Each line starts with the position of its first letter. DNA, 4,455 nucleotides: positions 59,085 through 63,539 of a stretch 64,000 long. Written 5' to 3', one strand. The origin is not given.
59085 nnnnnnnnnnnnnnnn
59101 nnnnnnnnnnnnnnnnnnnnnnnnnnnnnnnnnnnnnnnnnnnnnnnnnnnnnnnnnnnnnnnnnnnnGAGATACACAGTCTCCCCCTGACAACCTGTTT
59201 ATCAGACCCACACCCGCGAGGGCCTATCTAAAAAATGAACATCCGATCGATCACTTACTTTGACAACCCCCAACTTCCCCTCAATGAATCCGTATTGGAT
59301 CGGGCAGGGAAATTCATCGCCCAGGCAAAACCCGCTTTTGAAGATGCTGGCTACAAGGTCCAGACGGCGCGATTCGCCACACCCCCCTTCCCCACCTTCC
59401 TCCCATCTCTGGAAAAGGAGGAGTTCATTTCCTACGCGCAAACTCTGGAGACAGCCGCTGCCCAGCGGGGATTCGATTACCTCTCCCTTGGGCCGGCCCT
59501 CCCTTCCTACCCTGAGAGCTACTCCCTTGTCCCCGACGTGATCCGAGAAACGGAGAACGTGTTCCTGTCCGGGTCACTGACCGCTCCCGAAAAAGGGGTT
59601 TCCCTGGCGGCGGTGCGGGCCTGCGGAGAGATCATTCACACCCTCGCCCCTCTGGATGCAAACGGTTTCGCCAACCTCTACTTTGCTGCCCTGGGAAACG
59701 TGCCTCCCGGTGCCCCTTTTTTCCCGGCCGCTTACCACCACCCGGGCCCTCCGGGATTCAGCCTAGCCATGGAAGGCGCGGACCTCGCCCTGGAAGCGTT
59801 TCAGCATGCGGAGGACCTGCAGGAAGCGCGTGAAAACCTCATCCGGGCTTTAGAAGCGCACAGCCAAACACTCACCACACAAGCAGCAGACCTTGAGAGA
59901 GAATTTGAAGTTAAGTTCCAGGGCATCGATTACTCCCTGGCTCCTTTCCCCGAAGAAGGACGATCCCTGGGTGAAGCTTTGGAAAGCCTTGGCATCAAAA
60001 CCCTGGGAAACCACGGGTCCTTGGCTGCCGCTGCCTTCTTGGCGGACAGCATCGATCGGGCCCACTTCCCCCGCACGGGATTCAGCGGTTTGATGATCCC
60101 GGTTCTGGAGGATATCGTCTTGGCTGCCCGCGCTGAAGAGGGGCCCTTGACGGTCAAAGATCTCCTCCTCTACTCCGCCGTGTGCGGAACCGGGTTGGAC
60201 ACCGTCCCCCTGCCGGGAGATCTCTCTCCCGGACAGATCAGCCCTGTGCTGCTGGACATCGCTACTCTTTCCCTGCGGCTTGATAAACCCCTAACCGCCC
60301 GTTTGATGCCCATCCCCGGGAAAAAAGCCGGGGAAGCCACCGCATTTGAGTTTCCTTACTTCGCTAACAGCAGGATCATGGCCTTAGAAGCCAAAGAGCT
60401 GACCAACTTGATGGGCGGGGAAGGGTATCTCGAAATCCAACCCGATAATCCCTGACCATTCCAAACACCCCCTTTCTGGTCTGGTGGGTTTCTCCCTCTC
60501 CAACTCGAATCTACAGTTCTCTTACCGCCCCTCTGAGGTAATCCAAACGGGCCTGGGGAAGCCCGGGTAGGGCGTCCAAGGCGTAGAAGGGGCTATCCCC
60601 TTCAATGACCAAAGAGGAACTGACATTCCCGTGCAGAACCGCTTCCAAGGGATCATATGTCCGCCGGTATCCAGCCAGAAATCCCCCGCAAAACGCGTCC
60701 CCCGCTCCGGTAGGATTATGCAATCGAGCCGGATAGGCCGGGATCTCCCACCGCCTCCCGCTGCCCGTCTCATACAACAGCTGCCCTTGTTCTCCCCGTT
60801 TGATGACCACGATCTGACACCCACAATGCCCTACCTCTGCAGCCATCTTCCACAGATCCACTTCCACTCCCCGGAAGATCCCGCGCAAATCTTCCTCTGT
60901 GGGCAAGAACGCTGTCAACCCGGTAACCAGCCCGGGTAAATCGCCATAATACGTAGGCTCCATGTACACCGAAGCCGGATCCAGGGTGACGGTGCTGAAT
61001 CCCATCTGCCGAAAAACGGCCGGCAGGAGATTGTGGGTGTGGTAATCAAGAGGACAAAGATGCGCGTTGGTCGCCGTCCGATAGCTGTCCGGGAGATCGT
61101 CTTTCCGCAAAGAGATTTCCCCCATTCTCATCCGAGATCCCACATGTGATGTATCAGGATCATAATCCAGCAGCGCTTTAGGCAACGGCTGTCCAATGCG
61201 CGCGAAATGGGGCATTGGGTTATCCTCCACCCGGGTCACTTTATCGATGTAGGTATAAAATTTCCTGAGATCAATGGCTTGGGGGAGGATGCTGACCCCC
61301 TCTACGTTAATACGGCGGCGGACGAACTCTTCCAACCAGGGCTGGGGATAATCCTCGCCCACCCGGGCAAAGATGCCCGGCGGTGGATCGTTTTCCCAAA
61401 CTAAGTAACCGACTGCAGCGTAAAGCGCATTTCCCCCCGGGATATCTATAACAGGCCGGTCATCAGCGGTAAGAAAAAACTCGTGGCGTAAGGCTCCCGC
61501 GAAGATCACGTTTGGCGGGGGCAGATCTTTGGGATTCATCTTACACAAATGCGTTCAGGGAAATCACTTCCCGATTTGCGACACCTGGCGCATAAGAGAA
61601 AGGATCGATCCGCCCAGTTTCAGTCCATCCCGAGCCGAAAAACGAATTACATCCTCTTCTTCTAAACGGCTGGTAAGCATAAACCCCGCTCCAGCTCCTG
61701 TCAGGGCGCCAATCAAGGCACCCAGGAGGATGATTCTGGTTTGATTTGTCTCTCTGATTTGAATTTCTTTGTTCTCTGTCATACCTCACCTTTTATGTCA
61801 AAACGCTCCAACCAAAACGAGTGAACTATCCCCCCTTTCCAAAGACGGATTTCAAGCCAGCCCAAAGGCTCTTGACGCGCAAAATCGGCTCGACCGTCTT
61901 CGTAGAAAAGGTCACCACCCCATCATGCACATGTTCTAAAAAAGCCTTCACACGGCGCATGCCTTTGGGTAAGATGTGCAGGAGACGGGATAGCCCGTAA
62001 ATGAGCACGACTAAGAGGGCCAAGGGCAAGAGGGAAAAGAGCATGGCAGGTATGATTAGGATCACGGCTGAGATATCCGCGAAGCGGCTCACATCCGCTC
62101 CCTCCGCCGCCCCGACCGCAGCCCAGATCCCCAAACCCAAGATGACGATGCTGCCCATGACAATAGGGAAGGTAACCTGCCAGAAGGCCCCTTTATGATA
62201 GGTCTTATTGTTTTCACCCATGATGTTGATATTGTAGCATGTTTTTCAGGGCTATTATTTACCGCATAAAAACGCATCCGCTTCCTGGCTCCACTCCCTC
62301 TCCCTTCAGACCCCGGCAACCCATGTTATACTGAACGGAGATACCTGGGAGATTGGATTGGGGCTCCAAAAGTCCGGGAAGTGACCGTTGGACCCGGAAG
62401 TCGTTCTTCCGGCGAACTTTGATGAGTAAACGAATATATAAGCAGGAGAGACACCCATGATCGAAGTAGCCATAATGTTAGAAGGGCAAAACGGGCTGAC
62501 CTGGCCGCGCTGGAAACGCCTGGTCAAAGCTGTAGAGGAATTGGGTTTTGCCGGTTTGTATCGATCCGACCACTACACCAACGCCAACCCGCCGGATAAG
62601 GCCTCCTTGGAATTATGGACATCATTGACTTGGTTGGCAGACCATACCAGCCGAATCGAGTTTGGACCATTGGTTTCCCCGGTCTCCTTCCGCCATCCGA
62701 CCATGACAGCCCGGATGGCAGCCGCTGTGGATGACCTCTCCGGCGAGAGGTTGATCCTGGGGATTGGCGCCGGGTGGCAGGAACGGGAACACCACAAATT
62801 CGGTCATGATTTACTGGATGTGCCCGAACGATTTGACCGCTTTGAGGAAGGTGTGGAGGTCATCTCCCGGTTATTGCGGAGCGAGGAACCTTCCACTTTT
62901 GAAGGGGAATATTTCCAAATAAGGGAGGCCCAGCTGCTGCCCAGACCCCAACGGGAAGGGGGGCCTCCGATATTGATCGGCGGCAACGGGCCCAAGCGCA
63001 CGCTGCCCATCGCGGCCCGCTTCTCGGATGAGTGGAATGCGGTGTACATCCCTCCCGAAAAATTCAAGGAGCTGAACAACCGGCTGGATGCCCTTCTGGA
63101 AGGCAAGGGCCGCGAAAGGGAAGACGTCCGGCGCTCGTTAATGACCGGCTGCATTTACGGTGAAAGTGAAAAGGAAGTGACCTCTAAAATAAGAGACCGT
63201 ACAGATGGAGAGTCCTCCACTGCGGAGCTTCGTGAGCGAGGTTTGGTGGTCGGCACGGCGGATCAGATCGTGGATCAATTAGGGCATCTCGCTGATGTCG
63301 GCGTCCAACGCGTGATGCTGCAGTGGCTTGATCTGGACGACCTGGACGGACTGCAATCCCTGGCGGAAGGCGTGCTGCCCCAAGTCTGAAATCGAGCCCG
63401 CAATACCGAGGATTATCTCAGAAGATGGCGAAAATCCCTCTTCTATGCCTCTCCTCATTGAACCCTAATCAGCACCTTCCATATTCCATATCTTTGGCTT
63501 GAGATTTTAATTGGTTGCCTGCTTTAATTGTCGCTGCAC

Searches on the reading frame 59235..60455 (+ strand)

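Call 77: search_protein_families(library=pfam, proteins=[window:59235-60455:+], max_evalue=0.00001)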
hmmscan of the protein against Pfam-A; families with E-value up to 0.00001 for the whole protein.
window:59235-60455:+ (406 aa): 1 family
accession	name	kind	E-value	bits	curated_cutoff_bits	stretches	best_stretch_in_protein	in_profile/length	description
PF05167.17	DUF711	-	4.4e-88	296.3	25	1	17-371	35-406/413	Uncharacterised ACR (DUF711)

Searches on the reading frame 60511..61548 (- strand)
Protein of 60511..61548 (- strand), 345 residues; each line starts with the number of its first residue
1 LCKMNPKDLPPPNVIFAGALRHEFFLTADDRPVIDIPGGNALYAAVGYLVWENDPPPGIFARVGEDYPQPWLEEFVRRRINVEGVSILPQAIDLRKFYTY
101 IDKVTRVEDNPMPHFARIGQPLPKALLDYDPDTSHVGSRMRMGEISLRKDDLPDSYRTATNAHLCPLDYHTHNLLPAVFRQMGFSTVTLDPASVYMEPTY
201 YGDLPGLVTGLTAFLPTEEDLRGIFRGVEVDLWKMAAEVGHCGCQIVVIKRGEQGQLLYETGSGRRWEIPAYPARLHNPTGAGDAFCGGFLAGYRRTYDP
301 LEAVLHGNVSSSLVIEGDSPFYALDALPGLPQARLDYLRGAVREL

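Call 77: search_protein_families(library=pfam, proteins=[window:60511-61548:-], max_evalue=0.00001)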
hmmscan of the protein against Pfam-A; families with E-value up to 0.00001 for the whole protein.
window:60511-61548:- (345 aa): 1 family
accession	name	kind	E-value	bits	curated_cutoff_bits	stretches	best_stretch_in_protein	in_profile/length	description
PF00294.29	PfkB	-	6.2e-15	55.8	25.8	1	202-316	175-291/302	pfkB family carbohydrate kinase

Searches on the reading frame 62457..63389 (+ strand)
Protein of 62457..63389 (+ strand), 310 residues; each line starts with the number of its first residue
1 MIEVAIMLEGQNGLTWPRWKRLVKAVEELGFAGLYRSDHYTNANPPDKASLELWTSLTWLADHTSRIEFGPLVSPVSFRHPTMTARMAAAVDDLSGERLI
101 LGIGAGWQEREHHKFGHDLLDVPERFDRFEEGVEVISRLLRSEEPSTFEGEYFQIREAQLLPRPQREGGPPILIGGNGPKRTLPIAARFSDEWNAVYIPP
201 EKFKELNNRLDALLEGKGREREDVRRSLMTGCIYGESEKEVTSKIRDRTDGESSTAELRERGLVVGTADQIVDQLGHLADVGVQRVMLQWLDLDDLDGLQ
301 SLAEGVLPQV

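Call 77: search_protein_families(library=pfam, proteins=[window:62457-63389:+], max_evalue=0.00001)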
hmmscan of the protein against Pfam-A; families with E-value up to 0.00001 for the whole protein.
window:62457-63389:+ (310 aa): 1 family
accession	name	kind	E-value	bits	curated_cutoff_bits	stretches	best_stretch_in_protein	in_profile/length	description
PF00296.26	Bac_luciferase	-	2.6e-54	185.2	27.9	1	15-249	21-245/314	Luciferase-like monooxygenase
